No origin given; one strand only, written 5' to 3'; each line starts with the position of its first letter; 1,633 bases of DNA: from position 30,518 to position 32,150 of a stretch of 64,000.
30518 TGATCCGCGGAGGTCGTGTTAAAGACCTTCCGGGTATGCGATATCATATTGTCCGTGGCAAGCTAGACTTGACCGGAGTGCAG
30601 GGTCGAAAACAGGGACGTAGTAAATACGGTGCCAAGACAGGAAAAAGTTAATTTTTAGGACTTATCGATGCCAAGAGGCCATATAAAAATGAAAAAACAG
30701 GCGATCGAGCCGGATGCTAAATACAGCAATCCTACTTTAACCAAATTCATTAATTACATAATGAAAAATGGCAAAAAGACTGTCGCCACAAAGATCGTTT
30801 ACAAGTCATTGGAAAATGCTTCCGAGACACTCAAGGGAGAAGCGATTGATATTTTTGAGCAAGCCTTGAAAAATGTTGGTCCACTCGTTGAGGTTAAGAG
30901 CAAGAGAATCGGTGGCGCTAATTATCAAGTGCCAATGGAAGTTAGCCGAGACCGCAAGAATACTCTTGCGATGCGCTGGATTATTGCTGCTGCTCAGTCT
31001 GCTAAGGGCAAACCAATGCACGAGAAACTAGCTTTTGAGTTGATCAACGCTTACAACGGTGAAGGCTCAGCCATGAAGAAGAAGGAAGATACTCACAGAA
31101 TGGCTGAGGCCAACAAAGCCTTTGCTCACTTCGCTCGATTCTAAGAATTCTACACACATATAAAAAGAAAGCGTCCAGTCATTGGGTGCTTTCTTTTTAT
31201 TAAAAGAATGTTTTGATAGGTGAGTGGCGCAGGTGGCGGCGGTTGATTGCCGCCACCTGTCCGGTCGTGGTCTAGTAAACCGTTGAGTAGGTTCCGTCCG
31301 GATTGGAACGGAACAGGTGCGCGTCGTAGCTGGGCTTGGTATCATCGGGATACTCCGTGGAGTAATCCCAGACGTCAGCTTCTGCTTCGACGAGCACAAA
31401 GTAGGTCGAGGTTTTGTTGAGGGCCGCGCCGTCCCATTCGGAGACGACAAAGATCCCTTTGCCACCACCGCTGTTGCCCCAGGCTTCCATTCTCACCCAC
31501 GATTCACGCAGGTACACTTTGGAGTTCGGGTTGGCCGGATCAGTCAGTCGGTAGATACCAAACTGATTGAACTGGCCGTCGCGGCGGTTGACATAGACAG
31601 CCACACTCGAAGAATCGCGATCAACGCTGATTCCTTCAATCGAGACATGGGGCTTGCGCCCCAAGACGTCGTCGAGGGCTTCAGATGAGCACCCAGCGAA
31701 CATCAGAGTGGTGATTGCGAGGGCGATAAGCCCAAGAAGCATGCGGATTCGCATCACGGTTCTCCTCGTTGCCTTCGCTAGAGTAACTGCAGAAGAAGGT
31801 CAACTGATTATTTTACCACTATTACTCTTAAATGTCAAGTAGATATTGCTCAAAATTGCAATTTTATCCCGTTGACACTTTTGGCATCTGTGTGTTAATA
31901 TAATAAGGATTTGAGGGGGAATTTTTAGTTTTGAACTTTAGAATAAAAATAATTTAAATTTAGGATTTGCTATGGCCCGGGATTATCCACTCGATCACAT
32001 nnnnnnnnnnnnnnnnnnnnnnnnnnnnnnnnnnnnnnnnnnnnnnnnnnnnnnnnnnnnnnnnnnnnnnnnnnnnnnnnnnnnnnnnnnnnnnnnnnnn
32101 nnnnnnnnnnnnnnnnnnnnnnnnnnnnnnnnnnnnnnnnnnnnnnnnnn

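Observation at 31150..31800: GC-rich lipoprotein gene inserted antisense into the str operon between rpsG and fusA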

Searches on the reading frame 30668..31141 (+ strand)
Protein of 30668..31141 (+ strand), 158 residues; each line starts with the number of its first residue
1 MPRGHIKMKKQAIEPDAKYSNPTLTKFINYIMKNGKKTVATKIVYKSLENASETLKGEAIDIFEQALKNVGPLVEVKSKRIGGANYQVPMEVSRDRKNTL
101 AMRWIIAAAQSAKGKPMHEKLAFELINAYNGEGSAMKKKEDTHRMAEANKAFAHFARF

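Call 16: find_related_loci(query=window:30668-31141:+, collection=genome_contigs, flank=4000)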
Query window:30668-31141:+ (158 aa) in genome_contigs; peptide patterns used: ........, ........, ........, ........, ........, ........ (x = any residue, [..] = any of these).
599 stretches matched a pattern (row limit reached: there are more); 552 encode a relative of the query (tblastn E <= 1e-3); the best 80 are kept; 80 distinct loci.
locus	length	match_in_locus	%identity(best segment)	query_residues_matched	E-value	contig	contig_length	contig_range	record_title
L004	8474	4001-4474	78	1-158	4e-83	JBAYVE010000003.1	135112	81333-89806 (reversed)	MAG: Patescibacteria group bacterium isolate SO_2016_LW3_52 scaffold00187_LW162_2016, whole genome shotgun sequence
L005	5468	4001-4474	75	1-158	6e-81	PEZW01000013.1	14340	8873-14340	MAG: Candidatus Berkelbacteria bacterium CG10_big_fil_rev_8_21_14_0_10_43_13 CG10_8_21_14_0.10_scaffold_4149_c, whole ge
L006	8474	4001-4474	72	1-158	1e-79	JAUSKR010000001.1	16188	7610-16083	MAG: bacterium isolate E14_metabat.bin.7 E14_k141_465855, whole genome shotgun sequence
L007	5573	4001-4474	74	1-158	2e-79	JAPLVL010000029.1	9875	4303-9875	MAG: Candidatus Berkelbacteria bacterium isolate LacPavin_0818_WC55_MAG_43_8 LacPavin_0818_WC55_scaffold_418508, whole g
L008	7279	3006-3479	73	1-158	2e-79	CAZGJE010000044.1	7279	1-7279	MAG TPA_asm: uncultured Candidatus Saccharibacteria bacterium isolate SRP272421_co2_166 genome assembly, contig: NODE_40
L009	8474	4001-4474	70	1-158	1e-76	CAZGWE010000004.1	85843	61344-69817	MAG TPA_asm: uncultured Candidatus Saccharibacteria bacterium isolate binchicken_co251_1001 genome assembly, contig: NOD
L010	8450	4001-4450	71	1-150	6e-69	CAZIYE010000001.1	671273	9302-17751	MAG TPA_asm: uncultured Candidatus Saccharibacteria bacterium isolate SRP272421_co4_706 genome assembly, contig: NODE_1_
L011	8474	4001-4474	66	1-158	5e-68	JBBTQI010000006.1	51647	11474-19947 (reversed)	MAG: Patescibacteria group bacterium isolate H43-bin163_1 H43_bin163_1_000000000006, whole genome shotgun sequence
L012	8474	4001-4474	63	1-158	2e-66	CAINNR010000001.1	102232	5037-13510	uncultured Candidatus Berkelbacteria bacterium isolate AlinenLipids_bin-4476 genome assembly, contig: bin-4476:01/39, wh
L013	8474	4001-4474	65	1-158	2e-66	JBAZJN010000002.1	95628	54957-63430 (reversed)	MAG: Patescibacteria group bacterium isolate SO_2017_LW4_120 scaffold_712_c1_LW137-91_2017, whole genome shotgun sequenc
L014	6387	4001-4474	61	1-158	5e-65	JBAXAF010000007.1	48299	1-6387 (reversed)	MAG: Candidatus Berkelbacteria bacterium isolate ELA134 MAG134_7, whole genome shotgun sequence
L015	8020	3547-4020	61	1-158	8e-65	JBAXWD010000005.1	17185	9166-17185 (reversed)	MAG: Candidatus Berkelbacteria bacterium isolate ELA704 MAG704_5, whole genome shotgun sequence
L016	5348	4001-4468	65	3-158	3e-64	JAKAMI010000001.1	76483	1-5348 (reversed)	MAG: bacterium isolate WY5.bin166 NODE_500_length_76483_cov_1.780070, whole genome shotgun sequence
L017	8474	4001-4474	62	1-158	1e-63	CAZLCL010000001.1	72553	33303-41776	MAG TPA_asm: uncultured Candidatus Saccharibacteria bacterium isolate binchicken_co20_428 genome assembly, contig: NODE_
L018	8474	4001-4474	61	1-158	2e-62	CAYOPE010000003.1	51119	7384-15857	MAG TPA_asm: uncultured Candidatus Saccharibacteria bacterium isolate SRP273308_co1_413 genome assembly, contig: NODE_66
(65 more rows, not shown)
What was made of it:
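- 30668..31144 (+): rpsG (ribosomal protein S7). It is 47-78% identical to the S7 genes of Patescibacteria relatives (call 16).
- Host: the best S7 matches are Berkelbacteria or Patescibacteria MAGs (call 16).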

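Call 64: search_protein_families(library=pfam, proteins=[L004:4689-5363:-], max_evalue=0.01)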
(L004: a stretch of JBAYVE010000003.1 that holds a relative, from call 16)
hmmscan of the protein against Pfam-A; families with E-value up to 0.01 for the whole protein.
L004:4689-5363:- (225 aa): 0 families

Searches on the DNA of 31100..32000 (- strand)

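Call 55: search_rna_families(source=window, start=31100, end=32000, threshold=evalue, max_evalue=1)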
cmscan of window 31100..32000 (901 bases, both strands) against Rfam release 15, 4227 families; matches with E-value up to 1: 1.
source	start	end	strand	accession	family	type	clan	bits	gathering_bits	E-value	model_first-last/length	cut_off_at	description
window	31159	31200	+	RF04157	MIR9486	Gene; miRNA;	-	18.7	100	0.72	1-119/119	no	MIR9486 microRNA precursor family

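Call 96: search_rna_families(source=L098, start=1, end=700, threshold=evalue, max_evalue=1)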
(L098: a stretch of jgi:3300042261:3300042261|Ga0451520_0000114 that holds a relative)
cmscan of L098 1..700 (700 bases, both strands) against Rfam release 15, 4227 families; matches with E-value up to 1: 2.
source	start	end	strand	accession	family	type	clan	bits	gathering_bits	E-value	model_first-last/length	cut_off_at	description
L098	615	693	-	RF01501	Afu_199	Gene; snRNA; snoRNA; CD-box;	-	25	45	0.032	1-77/77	no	A. fimigatus snoRNA Afu_199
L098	595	671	+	RF01013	mir-577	Gene; miRNA;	-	21.5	100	0.23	1-86/86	no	mir-577 microRNA precursor family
